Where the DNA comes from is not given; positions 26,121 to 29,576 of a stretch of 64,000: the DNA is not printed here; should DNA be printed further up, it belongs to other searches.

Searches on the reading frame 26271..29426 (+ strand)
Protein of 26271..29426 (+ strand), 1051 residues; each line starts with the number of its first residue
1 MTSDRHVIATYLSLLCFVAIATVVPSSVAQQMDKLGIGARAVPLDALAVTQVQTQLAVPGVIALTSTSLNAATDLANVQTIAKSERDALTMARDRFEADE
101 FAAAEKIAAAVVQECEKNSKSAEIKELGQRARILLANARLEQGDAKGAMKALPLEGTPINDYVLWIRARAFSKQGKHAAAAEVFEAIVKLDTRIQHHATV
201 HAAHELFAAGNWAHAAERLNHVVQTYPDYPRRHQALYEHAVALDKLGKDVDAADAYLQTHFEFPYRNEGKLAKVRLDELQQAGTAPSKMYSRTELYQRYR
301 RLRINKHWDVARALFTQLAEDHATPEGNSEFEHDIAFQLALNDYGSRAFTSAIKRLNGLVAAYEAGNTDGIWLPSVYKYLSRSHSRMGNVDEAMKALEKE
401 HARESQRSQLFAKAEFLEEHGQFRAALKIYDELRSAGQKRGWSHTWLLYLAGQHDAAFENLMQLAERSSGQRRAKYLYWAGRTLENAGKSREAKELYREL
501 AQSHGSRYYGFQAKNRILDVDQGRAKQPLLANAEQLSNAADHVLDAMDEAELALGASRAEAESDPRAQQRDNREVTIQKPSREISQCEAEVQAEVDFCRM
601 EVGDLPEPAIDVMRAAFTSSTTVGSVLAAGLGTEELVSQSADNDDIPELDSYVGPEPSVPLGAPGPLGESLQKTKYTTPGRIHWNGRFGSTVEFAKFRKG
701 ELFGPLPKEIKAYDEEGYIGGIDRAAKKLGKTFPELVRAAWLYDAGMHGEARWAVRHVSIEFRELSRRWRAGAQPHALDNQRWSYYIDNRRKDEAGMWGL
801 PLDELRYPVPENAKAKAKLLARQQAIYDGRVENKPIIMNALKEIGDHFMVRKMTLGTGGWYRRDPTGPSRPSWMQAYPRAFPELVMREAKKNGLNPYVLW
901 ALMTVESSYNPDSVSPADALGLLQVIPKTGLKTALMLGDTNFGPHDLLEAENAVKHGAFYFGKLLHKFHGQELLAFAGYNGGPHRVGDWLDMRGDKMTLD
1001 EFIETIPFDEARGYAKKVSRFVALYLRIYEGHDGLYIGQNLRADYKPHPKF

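Call 19: find_encoding_contigs(protein=window:26271-29426:+, flank=10000, max_places=1)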
Protein window:26271-29426:+ (1051 aa): 1 contig read that carries it; 1 place shown.
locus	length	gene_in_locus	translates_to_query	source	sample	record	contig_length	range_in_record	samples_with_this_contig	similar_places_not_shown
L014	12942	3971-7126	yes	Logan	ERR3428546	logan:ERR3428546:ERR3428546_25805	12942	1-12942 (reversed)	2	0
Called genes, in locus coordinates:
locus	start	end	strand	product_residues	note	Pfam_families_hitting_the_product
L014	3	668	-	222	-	?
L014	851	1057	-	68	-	-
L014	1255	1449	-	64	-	PF04325:DUF465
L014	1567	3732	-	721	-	PF03631:Virul_fac_BrkB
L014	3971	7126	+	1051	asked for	PF13428:TPR_14 (faint), PF13432:TPR_16 (faint), PF13174:TPR_6 (faint), PF01464:SLT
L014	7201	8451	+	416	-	PF04018:VCA0040-like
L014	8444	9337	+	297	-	PF13620:CarboxypepD_reg, PF13715:CarbopepD_reg_2 (weak)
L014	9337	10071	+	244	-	-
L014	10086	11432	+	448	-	-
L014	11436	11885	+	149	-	PF02082:Rrf2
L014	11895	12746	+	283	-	PF00753:Lactamase_B, PF23023:Anti-Pycsar_Apyc1 (weak)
